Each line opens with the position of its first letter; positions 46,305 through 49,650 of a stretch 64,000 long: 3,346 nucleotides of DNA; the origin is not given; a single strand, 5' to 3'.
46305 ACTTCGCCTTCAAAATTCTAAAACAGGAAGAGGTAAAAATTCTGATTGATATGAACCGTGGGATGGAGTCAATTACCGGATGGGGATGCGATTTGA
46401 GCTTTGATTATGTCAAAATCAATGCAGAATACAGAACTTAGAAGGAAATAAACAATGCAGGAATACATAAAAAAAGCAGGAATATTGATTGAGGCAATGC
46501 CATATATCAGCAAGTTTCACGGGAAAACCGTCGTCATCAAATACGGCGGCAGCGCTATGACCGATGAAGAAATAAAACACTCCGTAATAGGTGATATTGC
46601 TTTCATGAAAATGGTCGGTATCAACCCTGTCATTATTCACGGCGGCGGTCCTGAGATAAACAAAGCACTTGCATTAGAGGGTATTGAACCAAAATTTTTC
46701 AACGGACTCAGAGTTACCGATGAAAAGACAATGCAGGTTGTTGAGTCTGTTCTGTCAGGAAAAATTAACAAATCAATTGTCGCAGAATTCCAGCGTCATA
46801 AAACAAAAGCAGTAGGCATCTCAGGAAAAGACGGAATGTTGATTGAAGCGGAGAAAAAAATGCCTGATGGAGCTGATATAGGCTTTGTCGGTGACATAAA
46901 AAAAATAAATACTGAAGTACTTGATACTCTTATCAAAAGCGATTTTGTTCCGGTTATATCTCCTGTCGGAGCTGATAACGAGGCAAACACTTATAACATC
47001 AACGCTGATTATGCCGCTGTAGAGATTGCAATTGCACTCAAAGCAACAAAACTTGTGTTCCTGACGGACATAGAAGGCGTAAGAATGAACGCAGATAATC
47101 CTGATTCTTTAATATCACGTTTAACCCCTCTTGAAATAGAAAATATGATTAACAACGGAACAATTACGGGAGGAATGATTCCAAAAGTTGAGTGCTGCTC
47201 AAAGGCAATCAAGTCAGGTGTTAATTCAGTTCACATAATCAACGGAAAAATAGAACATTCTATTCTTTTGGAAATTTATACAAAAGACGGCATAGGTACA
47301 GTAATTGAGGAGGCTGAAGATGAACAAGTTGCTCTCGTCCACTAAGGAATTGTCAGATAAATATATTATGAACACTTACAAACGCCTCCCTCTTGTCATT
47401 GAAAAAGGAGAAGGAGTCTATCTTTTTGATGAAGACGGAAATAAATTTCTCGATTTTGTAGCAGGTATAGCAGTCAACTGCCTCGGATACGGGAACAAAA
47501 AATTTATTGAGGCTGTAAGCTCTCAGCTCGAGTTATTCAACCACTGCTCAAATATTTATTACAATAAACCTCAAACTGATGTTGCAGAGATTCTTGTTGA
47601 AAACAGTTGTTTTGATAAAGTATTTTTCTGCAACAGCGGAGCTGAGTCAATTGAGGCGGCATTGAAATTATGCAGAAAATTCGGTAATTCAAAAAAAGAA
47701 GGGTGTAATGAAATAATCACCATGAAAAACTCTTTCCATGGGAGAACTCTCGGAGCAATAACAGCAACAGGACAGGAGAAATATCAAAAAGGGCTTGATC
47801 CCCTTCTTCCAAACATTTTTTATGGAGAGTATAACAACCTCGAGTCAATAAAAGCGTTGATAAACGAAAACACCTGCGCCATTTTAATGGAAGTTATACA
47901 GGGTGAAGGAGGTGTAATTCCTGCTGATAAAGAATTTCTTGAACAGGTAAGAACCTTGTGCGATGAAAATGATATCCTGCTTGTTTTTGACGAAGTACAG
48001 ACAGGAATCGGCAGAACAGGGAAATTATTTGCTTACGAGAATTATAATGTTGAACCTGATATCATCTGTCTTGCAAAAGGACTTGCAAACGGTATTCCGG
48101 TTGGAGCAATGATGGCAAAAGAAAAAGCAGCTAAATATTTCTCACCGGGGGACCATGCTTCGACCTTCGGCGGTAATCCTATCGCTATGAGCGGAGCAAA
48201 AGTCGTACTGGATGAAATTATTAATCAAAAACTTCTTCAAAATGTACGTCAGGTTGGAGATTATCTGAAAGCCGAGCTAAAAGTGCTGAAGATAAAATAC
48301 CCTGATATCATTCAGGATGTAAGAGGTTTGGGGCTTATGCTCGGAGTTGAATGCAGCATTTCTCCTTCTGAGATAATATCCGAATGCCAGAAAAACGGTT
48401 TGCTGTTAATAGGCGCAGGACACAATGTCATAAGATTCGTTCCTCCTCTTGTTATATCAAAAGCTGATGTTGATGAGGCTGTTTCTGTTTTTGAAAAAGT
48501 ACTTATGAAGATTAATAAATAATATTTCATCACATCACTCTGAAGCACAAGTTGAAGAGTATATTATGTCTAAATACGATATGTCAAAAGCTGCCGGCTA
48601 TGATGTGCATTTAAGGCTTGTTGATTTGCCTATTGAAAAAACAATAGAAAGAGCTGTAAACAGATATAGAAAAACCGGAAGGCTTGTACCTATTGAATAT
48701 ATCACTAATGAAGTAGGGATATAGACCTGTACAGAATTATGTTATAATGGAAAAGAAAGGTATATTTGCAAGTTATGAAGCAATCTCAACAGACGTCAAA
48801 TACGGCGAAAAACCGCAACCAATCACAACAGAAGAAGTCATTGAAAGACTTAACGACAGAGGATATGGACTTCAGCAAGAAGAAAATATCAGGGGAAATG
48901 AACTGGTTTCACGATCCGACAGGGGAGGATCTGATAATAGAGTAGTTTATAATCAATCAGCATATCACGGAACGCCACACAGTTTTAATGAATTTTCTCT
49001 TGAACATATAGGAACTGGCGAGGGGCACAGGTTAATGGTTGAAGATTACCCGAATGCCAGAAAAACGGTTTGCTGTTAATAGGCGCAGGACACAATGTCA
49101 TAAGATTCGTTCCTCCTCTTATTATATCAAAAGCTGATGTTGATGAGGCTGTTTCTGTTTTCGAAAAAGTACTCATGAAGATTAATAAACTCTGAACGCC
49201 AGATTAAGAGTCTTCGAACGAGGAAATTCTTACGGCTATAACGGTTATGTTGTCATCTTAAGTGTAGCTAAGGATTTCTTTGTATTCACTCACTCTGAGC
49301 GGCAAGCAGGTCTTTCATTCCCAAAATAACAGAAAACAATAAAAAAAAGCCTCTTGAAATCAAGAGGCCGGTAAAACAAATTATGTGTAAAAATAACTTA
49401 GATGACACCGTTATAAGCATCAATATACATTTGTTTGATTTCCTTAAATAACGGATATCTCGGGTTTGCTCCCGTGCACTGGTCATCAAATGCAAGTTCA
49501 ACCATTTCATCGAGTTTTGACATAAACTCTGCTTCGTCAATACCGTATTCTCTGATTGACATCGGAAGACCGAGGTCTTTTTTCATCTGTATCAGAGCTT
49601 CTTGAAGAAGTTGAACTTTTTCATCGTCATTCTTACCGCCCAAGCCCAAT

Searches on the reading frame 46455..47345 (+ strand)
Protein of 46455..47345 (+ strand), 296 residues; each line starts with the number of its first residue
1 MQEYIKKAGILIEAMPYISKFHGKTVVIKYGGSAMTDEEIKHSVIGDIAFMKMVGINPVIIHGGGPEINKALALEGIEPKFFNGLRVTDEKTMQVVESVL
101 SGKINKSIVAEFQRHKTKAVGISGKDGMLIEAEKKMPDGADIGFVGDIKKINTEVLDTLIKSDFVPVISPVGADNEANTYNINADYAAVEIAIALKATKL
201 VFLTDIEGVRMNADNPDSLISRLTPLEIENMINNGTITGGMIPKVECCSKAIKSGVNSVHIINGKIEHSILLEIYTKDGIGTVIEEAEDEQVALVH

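Call 48: find_encoding_contigs(protein=window:46455-47345:+, flank=5000, max_places=10)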
Protein window:46455-47345:+ (296 aa): 24 contigs read that carry it; 10 places shown.
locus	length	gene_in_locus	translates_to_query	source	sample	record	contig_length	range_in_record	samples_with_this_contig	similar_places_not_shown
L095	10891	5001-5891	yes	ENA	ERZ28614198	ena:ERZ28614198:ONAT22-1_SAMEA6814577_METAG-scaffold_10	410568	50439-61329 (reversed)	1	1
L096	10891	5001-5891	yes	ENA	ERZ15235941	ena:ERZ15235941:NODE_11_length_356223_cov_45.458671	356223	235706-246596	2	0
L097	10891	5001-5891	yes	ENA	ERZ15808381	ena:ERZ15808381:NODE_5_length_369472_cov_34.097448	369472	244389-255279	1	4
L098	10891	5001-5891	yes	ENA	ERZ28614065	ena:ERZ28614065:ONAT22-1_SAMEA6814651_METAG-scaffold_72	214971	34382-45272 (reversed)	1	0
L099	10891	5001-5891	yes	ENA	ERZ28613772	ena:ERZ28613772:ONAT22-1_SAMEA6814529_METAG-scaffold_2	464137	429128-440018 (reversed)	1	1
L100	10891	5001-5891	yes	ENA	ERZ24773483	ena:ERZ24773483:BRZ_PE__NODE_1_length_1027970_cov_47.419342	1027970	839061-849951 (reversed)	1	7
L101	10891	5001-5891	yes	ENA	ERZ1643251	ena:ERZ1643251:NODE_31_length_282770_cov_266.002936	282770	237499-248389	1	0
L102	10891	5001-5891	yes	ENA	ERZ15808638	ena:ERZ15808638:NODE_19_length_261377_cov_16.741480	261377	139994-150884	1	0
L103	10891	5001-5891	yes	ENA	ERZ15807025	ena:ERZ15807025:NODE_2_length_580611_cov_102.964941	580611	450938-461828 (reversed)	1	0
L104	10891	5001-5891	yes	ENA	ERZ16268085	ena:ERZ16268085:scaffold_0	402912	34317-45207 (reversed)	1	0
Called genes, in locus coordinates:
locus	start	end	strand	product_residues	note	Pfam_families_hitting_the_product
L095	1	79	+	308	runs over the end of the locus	PF02729:OTCace_N, PF00185:OTCace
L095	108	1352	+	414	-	PF00764:Arginosuc_synth, PF20979:Arginosuc_syn_C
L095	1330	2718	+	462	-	PF00206:Lyase_1, PF14698:ASL_C2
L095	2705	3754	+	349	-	PF01118:Semialdhyde_dh, PF22698:Semialdhyde_dhC_1, PF02774:Semialdhyde_dhC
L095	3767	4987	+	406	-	PF01960:ArgJ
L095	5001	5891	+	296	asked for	PF00696:AA_kinase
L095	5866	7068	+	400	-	PF00202:Aminotran_3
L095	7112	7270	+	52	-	-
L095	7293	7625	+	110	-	-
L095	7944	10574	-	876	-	PF00171:Aldedh, PF00465:Fe-ADH, PF13685:Fe-ADH_2 (weak), PF25137:ADH_Fe_C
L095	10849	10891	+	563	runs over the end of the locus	PF00037:Fer4 (faint), PF12838:Fer4_7 (weak), PF13237:Fer4_10 (faint), PF02906:Fe_hyd_lg_C, PF04060:FeS, PF00989:PAS (weak), PF13188:PAS_8 (faint), PF13426:PAS_9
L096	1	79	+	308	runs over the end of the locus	PF02729:OTCace_N, PF00185:OTCace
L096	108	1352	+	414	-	PF00764:Arginosuc_synth, PF20979:Arginosuc_syn_C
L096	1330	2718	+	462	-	PF00206:Lyase_1, PF14698:ASL_C2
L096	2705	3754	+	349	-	PF01118:Semialdhyde_dh, PF22698:Semialdhyde_dhC_1, PF02774:Semialdhyde_dhC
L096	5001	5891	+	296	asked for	PF00696:AA_kinase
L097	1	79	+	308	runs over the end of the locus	PF02729:OTCace_N, PF00185:OTCace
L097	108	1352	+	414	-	PF00764:Arginosuc_synth, PF20979:Arginosuc_syn_C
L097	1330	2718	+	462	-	PF00206:Lyase_1, PF14698:ASL_C2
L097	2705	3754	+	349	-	PF01118:Semialdhyde_dh, PF22698:Semialdhyde_dhC_1, PF02774:Semialdhyde_dhC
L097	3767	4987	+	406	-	PF01960:ArgJ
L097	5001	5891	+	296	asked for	PF00696:AA_kinase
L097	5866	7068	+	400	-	PF00202:Aminotran_3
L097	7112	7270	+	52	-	-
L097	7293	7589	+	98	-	-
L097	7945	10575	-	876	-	PF00171:Aldedh, PF00465:Fe-ADH, PF13685:Fe-ADH_2 (weak), PF25137:ADH_Fe_C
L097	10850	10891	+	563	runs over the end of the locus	PF00037:Fer4 (faint), PF12838:Fer4_7 (weak), PF13237:Fer4_10 (faint), PF02906:Fe_hyd_lg_C, PF04060:FeS, PF00989:PAS (weak), PF13188:PAS_8 (faint), PF13426:PAS_9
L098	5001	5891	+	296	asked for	PF00696:AA_kinase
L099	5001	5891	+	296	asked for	PF00696:AA_kinase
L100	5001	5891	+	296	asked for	PF00696:AA_kinase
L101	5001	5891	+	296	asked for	PF00696:AA_kinase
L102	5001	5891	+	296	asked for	PF00696:AA_kinase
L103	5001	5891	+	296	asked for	PF00696:AA_kinase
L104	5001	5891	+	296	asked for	PF00696:AA_kinase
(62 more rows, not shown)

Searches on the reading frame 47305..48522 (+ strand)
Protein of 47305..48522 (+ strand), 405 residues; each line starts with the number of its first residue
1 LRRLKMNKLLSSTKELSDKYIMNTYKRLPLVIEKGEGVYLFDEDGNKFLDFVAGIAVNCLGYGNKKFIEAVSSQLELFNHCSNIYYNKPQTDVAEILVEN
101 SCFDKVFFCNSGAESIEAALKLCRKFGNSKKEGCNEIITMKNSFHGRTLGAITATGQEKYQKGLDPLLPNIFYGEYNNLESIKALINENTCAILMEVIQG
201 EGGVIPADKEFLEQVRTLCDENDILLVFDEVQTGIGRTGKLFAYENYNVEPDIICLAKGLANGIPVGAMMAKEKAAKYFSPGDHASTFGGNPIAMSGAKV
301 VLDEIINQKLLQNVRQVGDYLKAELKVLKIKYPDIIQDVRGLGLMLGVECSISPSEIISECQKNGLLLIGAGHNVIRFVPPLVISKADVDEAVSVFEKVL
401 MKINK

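Call 5: search_protein_families(library=pfam, proteins=[window:47305-48522:+], max_evalue=1)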
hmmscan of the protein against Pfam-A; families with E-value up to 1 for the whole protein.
window:47305-48522:+ (405 aa): 3 families
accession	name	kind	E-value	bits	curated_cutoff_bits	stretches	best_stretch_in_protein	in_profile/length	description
PF00202.27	Aminotran_3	-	1.1e-122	410.1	30.5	1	23-400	4-403/403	Aminotransferase class-III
PF00266.25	Aminotran_5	-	0.0012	18.4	21.5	1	80-233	39-179/371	Aminotransferase class-V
PF19184.5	DUF5866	-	0.014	15.5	25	0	166-199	28-61/74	Family of unknown function (DUF5866)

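Call 19: find_related_loci(query=window:47320-48519:+, collection=genome_contigs, flank=6000)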
Query window:47320-48519:+ (400 aa) in genome_contigs; peptide patterns used: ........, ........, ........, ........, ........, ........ (x = any residue, [..] = any of these).
299 stretches matched a pattern; 80 encode a relative of the query (tblastn E <= 1e-3); 79 distinct loci.
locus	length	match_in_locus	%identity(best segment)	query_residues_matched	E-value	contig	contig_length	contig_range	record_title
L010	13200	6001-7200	95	1-400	0e+0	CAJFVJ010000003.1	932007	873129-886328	Candidatus Adamsella avium isolate Chicken_20_mag_183 genome assembly, contig: MAGpy_11413_20_idba_bin_183_fascaffold_15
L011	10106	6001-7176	63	3-395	7e-172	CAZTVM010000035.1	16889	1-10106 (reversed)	MAG TPA_asm: uncultured Muribaculaceae bacterium isolate SRP263991_co1_513 genome assembly, contig: NODE_5082_length_168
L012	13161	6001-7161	60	8-395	1e-161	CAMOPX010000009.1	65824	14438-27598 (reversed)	MAG: uncultured bacterium isolate SRR873608_bin.202_metaWRAP_v1.3_MAG genome assembly, contig: NODE_818_length_65824_cov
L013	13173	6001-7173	61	5-396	3e-155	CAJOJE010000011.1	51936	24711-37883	Candidatus Gastranaerophilales bacterium isolate Red_deer_4_mag_70 genome assembly, contig: scaffold_710, whole genome s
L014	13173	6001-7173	59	7-398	2e-154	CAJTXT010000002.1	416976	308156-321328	TPA_asm: uncultured Vampirovibrio sp. isolate MGBC124931 genome assembly, contig: MGBC124931.2, whole genome shotgun seq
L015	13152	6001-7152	59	10-395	4e-154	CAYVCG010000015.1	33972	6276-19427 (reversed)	MAG TPA_asm: uncultured Defluviitaleaceae bacterium isolate SRP242652_co2_215 genome assembly, contig: NODE_1490_length_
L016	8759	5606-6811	56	3-397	9e-153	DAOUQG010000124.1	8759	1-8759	MAG TPA_asm: Thermohalobacteraceae bacterium isolate CSMAG_120 CSMAG_120_k141_3201902_length_8759_cov_11.7925, whole gen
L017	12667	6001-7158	60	10-395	2e-152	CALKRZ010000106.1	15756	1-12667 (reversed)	MAG: uncultured Clostridia bacterium isolate R1_Bin_METABAT__286_1 genome assembly, contig: c_000002953938, whole genome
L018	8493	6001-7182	56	4-395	6e-152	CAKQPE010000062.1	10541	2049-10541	MAG: uncultured Eubacteriales bacterium isolate REFINED_METABAT215_TOP10_CONTIGS_1500_ASSEMBLY_K77_MERGED__Hadza_MoBio_h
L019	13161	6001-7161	57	10-397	4e-152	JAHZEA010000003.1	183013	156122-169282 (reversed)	MAG: Lachnospiraceae bacterium isolate HRGM_Genome_2630 HRGM_Genome_2630_3, whole genome shotgun sequence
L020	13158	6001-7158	57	14-400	1e-151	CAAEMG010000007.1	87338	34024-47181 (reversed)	MAG TPA_asm: Clostridia bacterium, isolate HGM11808, WGS project CAAEMG010000000 data, contig: ERS537280_49_k99_2533, wh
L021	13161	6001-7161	57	10-397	4e-151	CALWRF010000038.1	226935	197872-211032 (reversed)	MAG: uncultured Clostridia bacterium isolate E0_LS__bin184 genome assembly, contig: E0_LS__k127_1872557, whole genome sh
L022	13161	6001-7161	56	10-397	1e-150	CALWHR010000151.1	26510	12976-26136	MAG: uncultured Clostridia bacterium isolate E01__bin174 genome assembly, contig: E01__k127_476841, whole genome shotgun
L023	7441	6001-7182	56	1-395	3e-150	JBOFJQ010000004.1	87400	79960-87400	MAG: Fusobacteriaceae bacterium isolate WFFMC_MAG_388 k139_23165_flag=0_multi=13.8977_len=87400, whole genome shotgun se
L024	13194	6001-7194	56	5-400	1e-149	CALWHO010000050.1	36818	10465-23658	MAG: uncultured Lachnospiraceae bacterium isolate E06__bin171 genome assembly, contig: E06__k127_855000, whole genome sh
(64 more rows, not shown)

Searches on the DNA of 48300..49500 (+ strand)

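Call 12: search_rna_families(source=window, start=48300, end=49500, threshold=evalue, max_evalue=10)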
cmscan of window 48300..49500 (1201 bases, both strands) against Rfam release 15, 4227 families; matches with E-value up to 10: 7.
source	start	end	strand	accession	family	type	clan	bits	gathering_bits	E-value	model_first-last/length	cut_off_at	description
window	48511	48576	+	RF00154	SNORD63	Gene; snRNA; snoRNA; CD-box;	-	20.5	43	0.81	1-70/70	no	Small nucleolar RNA SNORD63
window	48469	48544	+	RF02297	TtnuCD21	Gene; snRNA; snoRNA; CD-box;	-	20.4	70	5.3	1-65/65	no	Tetrahymena snoRNA TtnuCD21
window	49340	49422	-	RF00515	PyrR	Cis-reg;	-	20.1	54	5.4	1-115/115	no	PyrR binding site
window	48508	48582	+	RF00533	snoMe18S-Gm1358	Gene; snRNA; snoRNA; CD-box;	-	16.7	50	6.8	1-79/79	no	Small nucleolar RNA Me18S-Gm1358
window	48728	48832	-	RF01575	DdR7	Gene; snRNA; snoRNA; CD-box;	-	16.1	80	4.5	1-98/98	no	Dictyostelium snoRNA Dd7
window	49333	49413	-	RF00519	suhB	Gene; sRNA;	CL00108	13.8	41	8.5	1-77/77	no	Makes More Granules Regulator RNA (mmgR)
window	49340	49470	-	RF01673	PhrS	Gene; sRNA;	-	11.8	37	3.1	1-212/212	no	PhrS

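Call 24: search_dna_similar(query=window:48520-49046:+, collection=phages, mode=distant)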
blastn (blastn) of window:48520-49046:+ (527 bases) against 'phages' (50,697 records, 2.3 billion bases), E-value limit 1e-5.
No match.

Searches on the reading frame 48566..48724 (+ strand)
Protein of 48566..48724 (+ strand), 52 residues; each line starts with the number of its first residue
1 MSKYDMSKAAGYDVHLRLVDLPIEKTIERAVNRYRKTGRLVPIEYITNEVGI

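Call 5: search_protein_families(library=pfam, proteins=[window:48566-48724:+], max_evalue=1)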
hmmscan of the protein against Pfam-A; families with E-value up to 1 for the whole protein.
window:48566-48724:+ (52 aa): 1 family
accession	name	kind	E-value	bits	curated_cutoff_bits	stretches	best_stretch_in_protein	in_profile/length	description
PF06414.18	Zeta_toxin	-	0.00026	20.9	22.3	1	7-47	117-160/199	Zeta toxin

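Call 6: search_protein_families(library=phrogs, proteins=[window:48566-48724:+], max_evalue=1)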
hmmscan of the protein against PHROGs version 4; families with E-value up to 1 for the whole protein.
window:48566-48724:+ (52 aa): 2 families
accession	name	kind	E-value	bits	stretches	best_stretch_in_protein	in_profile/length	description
phrog_24083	-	unknown function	1.6e-06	27.6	1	9-47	251-289/1233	-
phrog_16619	-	head and packaging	0.11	10.9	1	6-47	532-572/1440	minor head protein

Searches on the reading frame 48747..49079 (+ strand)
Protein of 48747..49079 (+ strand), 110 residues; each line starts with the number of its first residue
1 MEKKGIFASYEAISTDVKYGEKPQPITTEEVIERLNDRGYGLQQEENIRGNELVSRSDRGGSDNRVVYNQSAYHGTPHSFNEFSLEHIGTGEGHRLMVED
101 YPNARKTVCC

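Call 5: search_protein_families(library=pfam, proteins=[window:48747-49079:+], max_evalue=1)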
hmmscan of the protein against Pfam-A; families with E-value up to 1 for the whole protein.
window:48747-49079:+ (110 aa): 1 family
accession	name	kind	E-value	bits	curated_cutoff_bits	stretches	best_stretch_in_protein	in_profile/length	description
PF18760.7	ART-PolyVal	-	0.074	14.3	31.2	1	73-94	10-32/140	ADP-Ribosyltransferase in polyvalent proteins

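Call 6: search_protein_families(library=phrogs, proteins=[window:48747-49079:+], max_evalue=1)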
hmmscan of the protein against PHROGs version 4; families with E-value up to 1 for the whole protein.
window:48747-49079:+ (110 aa): 1 family
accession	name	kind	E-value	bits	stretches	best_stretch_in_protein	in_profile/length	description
phrog_10460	-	unknown function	0.25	12.3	0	47-100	26-77/83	-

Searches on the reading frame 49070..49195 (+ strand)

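Call 5: search_protein_families(library=pfam, proteins=[window:49070-49195:+], max_evalue=1)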
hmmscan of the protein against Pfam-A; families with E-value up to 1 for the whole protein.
window:49070-49195:+ (41 aa): 1 family
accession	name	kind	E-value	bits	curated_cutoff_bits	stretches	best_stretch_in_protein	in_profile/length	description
PF00202.27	Aminotran_3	-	1.3e-05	24.6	30.5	1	2-35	370-403/403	Aminotransferase class-III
